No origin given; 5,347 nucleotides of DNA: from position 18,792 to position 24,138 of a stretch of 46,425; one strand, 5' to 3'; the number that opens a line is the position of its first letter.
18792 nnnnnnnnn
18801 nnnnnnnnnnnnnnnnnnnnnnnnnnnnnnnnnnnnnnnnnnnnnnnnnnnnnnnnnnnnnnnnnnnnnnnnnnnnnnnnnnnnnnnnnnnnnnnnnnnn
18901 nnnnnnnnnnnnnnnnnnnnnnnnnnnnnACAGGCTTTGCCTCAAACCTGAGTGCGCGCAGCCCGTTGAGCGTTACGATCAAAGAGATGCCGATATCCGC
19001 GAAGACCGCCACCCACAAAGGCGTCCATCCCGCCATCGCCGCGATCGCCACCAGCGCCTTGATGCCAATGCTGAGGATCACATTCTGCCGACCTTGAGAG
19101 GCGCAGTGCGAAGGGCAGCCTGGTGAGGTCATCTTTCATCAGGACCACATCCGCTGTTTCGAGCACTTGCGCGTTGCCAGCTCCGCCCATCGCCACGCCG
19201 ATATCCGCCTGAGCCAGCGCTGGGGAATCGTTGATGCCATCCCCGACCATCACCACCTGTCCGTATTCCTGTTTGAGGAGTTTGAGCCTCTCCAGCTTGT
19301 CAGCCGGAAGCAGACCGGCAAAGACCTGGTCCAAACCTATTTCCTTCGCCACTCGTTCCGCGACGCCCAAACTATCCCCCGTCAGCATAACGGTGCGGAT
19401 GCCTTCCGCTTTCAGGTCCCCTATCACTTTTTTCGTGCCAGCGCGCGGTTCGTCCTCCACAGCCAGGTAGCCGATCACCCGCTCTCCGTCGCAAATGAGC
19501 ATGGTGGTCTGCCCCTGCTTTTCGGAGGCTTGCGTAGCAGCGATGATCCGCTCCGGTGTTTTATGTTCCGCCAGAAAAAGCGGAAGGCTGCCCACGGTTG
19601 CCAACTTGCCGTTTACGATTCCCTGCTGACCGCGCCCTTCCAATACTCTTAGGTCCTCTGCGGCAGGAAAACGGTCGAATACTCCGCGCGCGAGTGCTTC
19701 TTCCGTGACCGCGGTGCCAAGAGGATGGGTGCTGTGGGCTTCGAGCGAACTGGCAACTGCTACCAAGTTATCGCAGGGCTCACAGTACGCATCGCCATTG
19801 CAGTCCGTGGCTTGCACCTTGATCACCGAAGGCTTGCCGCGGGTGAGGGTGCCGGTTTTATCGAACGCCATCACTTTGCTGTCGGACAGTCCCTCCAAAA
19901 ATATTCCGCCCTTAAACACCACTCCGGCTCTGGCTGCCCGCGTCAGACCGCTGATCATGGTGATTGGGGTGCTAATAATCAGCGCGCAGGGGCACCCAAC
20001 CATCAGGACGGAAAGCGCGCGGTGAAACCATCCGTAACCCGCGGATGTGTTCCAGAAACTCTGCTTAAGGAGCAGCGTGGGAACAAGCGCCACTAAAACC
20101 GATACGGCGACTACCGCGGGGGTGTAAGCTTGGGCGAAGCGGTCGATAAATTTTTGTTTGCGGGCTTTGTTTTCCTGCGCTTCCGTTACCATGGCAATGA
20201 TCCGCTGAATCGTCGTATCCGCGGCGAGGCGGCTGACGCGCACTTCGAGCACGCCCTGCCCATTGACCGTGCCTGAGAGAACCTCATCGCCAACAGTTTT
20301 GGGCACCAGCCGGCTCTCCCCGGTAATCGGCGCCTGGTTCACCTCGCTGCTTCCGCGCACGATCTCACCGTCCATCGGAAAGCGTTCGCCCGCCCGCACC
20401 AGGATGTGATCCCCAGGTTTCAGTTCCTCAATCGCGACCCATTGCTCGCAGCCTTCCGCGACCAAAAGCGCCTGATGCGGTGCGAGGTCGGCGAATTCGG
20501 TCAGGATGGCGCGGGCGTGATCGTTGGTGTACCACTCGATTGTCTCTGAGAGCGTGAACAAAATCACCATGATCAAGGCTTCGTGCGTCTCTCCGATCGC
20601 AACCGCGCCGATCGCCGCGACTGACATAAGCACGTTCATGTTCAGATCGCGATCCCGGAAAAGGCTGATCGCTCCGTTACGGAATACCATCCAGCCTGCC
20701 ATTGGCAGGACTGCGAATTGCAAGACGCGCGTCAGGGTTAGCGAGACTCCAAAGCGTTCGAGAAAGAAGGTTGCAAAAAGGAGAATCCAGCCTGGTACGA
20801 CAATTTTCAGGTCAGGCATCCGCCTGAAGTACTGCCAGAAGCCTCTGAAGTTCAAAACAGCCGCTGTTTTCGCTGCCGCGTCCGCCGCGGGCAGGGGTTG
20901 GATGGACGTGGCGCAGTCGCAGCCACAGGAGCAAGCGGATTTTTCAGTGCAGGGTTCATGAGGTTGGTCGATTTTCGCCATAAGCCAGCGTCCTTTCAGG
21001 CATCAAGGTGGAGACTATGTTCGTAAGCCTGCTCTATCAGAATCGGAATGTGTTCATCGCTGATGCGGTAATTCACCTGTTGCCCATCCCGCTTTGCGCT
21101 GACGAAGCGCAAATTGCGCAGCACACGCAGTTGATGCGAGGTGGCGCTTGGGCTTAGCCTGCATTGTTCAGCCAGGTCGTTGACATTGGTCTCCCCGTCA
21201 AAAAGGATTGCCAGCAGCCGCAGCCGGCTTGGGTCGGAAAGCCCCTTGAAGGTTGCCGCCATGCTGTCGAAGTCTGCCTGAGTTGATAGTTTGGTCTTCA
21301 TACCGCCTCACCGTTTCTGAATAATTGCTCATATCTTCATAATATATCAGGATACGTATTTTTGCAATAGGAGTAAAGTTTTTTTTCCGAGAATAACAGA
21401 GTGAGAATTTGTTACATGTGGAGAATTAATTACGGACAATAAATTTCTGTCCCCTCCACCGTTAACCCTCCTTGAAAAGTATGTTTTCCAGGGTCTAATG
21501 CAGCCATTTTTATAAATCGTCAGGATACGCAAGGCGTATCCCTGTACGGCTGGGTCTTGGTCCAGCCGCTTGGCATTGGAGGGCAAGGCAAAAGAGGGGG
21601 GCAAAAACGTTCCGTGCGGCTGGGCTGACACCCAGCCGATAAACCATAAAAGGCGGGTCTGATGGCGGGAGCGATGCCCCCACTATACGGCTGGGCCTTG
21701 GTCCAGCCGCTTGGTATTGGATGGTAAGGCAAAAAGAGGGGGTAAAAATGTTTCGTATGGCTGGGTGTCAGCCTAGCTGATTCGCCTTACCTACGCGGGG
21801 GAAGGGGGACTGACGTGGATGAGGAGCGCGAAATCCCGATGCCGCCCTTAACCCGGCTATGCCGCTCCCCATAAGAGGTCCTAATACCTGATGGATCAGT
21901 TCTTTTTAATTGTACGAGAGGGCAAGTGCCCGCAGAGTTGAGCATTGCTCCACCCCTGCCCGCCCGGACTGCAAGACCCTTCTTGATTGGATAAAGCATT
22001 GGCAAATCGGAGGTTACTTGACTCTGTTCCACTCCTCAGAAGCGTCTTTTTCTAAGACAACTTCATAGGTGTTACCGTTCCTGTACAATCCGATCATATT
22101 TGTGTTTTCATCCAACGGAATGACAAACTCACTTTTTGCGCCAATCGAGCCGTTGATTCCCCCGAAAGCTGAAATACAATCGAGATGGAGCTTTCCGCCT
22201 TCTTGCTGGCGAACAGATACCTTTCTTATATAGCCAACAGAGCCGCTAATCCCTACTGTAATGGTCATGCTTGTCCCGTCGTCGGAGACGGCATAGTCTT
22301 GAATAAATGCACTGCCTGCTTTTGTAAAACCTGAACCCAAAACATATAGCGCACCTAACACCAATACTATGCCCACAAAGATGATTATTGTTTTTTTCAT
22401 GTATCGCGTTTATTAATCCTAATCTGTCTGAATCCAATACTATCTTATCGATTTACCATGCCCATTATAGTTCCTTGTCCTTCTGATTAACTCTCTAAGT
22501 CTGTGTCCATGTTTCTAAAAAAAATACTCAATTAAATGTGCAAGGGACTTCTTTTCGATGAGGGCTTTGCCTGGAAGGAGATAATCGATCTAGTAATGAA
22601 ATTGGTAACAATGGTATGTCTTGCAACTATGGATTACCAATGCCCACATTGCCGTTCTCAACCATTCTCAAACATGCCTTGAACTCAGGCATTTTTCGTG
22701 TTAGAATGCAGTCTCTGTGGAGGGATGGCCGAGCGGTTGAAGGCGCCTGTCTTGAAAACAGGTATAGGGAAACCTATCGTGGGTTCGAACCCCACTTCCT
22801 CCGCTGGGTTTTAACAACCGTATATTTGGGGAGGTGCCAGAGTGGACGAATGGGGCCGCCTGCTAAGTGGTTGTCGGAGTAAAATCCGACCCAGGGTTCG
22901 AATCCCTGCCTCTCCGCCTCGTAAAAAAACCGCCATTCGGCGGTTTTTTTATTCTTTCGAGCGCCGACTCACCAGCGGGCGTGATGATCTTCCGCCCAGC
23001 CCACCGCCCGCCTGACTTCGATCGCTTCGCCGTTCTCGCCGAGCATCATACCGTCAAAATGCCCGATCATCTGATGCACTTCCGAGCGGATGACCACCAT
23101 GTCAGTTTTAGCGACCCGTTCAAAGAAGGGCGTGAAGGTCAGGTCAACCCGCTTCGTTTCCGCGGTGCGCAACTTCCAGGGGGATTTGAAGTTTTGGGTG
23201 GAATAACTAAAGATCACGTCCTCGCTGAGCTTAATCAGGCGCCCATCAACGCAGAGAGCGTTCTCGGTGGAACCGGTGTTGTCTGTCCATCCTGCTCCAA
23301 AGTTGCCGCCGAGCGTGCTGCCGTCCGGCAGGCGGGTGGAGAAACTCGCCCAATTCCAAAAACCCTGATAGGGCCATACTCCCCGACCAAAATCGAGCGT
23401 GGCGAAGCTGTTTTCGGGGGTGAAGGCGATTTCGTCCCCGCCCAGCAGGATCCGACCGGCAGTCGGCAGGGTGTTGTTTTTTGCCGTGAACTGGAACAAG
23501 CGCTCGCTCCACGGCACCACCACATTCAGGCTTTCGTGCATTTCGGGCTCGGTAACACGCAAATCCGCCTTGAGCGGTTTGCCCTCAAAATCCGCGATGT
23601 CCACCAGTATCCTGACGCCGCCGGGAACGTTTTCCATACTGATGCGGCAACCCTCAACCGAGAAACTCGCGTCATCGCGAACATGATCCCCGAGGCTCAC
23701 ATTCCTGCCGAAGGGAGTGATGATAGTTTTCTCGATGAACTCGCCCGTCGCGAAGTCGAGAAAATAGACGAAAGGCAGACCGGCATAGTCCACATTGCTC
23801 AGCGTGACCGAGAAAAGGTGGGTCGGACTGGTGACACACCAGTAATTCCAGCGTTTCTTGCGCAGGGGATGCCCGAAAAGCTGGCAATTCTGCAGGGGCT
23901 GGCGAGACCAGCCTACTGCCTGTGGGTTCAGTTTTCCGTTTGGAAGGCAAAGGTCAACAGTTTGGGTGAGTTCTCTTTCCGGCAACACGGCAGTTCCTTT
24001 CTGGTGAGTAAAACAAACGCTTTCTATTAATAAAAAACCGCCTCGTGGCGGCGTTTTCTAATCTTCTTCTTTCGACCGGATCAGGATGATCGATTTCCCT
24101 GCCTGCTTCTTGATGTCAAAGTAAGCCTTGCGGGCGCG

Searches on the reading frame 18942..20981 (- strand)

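Call 70: search_protein_families(library=pfam, proteins=[window:18942-20981:-], max_evalue=0.0001)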
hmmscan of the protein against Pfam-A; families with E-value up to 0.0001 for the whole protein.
window:18942-20981:- (679 aa): 3 families
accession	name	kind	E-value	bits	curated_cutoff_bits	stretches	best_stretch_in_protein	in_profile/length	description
PF00122.25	E1-E2_ATPase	-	1.1e-51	175.3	28.1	1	166-351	2-180/181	E1-E2 ATPase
PF00702.32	Hydrolase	-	8.7e-30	105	26.4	1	369-593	2-191/191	haloacid dehalogenase-like hydrolase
PF08282.18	Hydrolase_3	-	3.2e-06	27.5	20.9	0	568-614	198-243/255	haloacid dehalogenase-like hydrolase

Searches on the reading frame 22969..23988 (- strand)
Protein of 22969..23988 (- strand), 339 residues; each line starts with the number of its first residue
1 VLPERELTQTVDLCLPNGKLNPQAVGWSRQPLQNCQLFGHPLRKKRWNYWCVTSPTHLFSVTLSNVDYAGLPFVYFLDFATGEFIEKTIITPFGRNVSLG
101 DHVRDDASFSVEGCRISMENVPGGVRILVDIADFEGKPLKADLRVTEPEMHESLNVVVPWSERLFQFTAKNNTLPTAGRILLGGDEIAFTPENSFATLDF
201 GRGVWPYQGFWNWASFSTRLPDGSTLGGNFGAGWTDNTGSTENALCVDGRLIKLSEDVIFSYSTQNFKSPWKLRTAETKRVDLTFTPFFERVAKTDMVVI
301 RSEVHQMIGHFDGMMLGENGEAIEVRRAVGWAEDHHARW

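Call 70: search_protein_families(library=pfam, proteins=[window:22969-23988:-], max_evalue=0.0001)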
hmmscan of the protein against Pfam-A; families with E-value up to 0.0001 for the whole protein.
window:22969-23988:- (339 aa): 1 family
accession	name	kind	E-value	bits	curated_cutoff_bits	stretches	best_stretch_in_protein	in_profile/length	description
PF10974.15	DUF2804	-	1.2e-113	380.2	26.9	1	4-339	1-339/339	Domain of unknown function (DUF2804)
